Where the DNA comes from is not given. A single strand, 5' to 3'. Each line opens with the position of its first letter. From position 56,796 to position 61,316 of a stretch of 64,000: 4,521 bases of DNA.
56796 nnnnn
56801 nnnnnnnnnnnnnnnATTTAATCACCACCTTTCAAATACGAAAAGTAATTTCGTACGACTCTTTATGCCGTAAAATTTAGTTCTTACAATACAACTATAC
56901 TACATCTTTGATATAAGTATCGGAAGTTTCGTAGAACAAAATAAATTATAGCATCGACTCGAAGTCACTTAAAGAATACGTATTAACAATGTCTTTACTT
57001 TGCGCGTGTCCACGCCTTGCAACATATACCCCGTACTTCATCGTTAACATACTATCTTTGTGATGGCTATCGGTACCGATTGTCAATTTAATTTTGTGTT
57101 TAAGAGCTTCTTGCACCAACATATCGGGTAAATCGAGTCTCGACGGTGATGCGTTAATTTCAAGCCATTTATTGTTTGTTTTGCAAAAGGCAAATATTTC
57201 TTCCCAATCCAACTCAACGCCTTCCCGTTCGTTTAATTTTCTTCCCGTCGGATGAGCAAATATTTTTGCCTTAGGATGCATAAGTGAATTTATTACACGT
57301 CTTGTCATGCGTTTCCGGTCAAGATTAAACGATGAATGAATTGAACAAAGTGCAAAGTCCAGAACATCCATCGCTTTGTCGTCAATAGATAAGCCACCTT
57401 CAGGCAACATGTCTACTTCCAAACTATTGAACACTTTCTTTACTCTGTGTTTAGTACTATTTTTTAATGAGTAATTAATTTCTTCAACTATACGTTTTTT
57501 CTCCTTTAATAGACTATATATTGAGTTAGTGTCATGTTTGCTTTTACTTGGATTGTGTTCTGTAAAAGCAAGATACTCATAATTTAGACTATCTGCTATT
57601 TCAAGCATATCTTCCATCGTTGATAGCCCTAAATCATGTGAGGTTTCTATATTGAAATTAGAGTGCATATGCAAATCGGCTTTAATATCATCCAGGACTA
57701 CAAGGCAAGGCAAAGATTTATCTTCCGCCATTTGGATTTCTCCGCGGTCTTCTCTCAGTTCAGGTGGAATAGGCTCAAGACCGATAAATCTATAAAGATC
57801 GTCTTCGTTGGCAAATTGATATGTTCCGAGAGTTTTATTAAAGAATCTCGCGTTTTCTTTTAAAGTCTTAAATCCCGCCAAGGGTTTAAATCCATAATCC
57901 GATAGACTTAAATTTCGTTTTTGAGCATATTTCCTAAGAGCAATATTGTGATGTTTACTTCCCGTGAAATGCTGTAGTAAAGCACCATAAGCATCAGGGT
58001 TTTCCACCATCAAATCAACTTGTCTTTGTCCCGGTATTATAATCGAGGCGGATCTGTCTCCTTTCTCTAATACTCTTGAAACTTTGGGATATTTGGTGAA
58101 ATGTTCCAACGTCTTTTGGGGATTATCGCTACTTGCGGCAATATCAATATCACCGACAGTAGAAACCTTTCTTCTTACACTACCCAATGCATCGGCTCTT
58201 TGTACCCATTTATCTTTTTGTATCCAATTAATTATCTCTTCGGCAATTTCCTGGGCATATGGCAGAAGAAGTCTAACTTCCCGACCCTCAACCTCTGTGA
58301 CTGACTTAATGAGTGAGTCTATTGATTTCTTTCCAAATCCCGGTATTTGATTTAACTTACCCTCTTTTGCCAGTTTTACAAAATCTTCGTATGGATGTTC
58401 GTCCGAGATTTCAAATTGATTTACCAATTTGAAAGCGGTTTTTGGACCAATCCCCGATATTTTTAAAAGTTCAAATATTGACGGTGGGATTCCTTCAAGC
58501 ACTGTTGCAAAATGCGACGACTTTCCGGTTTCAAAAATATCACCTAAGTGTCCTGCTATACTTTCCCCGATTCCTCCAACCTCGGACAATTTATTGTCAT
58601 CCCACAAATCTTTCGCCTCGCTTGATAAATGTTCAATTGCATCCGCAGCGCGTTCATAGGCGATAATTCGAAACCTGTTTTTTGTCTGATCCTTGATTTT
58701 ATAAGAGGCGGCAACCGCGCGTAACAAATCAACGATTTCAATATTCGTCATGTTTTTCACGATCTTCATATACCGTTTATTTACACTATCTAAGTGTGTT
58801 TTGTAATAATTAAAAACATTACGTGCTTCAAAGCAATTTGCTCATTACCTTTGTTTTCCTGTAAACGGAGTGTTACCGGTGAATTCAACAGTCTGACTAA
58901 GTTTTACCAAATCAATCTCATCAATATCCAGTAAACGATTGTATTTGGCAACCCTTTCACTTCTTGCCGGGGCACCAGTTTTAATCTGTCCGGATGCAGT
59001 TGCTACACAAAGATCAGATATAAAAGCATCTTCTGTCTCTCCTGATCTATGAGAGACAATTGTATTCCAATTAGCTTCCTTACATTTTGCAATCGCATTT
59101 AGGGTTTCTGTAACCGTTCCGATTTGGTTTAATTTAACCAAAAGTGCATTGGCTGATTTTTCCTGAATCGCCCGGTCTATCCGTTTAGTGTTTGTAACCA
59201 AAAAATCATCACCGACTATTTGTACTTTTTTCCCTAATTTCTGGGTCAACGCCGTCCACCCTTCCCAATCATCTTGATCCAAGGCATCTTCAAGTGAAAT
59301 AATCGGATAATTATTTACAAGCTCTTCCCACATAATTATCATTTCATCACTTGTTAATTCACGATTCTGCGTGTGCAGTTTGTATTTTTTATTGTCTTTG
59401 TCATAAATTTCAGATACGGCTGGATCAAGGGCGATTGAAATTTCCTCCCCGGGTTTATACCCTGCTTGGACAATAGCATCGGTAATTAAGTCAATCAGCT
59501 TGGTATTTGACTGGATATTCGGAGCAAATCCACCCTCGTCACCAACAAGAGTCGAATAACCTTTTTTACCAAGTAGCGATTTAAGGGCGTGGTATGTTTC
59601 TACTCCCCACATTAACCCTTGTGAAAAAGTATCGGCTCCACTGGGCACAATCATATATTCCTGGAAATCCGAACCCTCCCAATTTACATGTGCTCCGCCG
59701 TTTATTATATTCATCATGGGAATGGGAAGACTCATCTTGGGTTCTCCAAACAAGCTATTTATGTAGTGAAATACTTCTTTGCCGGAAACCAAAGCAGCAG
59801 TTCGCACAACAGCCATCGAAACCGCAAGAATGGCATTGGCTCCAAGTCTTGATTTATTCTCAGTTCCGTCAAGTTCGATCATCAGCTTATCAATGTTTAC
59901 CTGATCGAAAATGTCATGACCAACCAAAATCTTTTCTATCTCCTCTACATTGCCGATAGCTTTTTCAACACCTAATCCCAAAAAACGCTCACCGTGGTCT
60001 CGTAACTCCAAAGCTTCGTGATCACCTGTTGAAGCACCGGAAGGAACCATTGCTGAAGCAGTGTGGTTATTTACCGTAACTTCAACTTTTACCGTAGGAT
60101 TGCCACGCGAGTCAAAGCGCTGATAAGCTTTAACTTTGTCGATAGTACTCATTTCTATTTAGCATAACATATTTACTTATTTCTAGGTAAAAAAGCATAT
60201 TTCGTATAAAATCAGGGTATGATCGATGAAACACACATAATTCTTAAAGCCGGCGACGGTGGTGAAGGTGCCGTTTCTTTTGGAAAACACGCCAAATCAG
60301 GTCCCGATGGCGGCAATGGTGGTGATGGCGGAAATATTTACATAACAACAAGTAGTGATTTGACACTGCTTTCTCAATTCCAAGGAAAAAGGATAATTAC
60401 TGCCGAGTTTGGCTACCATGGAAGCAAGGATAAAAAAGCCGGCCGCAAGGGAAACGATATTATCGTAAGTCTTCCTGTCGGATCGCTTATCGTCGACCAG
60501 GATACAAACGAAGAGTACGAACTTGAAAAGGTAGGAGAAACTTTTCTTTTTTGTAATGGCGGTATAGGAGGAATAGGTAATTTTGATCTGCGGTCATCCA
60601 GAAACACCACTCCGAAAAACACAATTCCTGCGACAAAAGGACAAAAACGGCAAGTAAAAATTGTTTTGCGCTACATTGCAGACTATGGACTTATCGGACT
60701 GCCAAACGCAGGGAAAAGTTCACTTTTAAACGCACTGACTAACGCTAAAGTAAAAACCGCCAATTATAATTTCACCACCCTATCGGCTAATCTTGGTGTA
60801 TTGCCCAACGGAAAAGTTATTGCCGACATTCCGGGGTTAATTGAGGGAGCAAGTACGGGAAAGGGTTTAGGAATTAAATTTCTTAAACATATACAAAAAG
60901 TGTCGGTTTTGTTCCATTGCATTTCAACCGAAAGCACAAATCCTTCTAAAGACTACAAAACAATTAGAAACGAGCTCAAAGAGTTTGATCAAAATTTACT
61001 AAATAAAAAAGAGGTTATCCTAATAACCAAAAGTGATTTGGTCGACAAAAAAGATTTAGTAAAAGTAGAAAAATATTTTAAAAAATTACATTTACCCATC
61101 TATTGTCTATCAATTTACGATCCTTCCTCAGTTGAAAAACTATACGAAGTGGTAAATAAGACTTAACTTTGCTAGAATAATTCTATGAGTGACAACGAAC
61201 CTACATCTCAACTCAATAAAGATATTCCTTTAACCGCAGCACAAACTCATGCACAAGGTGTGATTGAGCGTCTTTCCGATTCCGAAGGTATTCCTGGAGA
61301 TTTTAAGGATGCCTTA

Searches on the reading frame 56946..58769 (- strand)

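Call 60: search_protein_families(library=pfam, proteins=[window:56946-58769:-], max_evalue=0.0001)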
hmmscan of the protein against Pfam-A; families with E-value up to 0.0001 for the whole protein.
window:56946-58769:- (607 aa): 5 families
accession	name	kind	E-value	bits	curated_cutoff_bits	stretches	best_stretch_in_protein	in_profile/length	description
PF14791.11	DNA_pol_B_thumb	-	5.3e-17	61.9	25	1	265-340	2-63/63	DNA polymerase beta thumb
PF14716.13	HHH_8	-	3.9e-14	53.2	30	1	7-83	1-72/73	Helix-hairpin-helix domain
PF14520.12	HHH_5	-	8.9e-11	42.5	27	1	100-156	3-54/57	Helix-hairpin-helix domain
PF02811.25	PHP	-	5.8e-07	30.4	26.4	1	365-540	1-163/164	PHP domain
PF00633.29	HHH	-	5.2e-05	23.3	24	0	93-112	5-24/30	Helix-hairpin-helix motif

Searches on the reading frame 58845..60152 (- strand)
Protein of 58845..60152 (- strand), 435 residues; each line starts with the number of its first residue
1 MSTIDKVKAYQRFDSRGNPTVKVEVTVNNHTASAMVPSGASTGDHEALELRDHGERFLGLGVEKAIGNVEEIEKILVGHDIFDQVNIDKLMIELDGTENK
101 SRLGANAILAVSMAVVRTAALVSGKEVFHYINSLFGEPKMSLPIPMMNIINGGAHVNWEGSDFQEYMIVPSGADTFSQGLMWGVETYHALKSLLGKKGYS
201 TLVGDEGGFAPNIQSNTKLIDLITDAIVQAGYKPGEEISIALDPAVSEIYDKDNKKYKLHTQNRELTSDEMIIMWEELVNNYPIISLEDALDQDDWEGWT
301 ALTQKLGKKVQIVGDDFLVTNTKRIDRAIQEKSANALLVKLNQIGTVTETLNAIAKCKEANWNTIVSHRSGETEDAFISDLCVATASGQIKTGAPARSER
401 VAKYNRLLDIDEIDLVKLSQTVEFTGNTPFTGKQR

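Call 60: search_protein_families(library=pfam, proteins=[window:58845-60152:-], max_evalue=0.0001)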
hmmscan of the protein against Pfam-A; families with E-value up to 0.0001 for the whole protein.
window:58845-60152:- (435 aa): 3 families
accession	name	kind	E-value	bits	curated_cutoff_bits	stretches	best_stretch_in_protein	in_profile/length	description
PF00113.28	Enolase_C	-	5.2e-116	387.5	21.5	1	140-427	2-290/296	Enolase, C-terminal TIM barrel domain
PF03952.21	Enolase_N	-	1.9e-47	161.1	35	1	4-131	1-131/131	Enolase, N-terminal domain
PF13378.12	MR_MLE_C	-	5e-05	23.5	29.4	1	264-368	53-154/219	Enolase C-terminal domain-like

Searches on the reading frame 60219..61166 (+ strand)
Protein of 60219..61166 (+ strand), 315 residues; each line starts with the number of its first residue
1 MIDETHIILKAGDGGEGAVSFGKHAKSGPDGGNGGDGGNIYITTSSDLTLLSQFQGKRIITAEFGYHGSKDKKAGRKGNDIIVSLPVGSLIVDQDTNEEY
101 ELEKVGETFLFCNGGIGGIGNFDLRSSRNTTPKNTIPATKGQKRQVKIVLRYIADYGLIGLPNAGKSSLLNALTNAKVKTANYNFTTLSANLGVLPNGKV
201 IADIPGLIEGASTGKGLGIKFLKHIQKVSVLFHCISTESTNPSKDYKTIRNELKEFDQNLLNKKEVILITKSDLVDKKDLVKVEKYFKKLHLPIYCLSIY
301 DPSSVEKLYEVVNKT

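Call 60: search_protein_families(library=pfam, proteins=[window:60219-61166:+], max_evalue=0.0001)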
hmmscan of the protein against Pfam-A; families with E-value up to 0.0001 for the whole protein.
window:60219-61166:+ (315 aa): 4 families
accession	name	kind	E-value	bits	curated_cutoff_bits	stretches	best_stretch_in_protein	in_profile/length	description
PF01018.28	GTP1_OBG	-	1.1e-37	129.4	27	1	2-151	1-154/155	GTP1/OBG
PF01926.29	MMR_HSR1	-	1.1e-23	84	21.9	1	156-270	2-112/113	50S ribosome-binding GTPase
PF02421.24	FeoB_N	-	2e-08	34.3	27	1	157-222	4-74/156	Ferrous iron transport protein B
PF03193.22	RsgA_GTPase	-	2.3e-07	31.3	30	0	157-207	110-168/174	RsgA GTPase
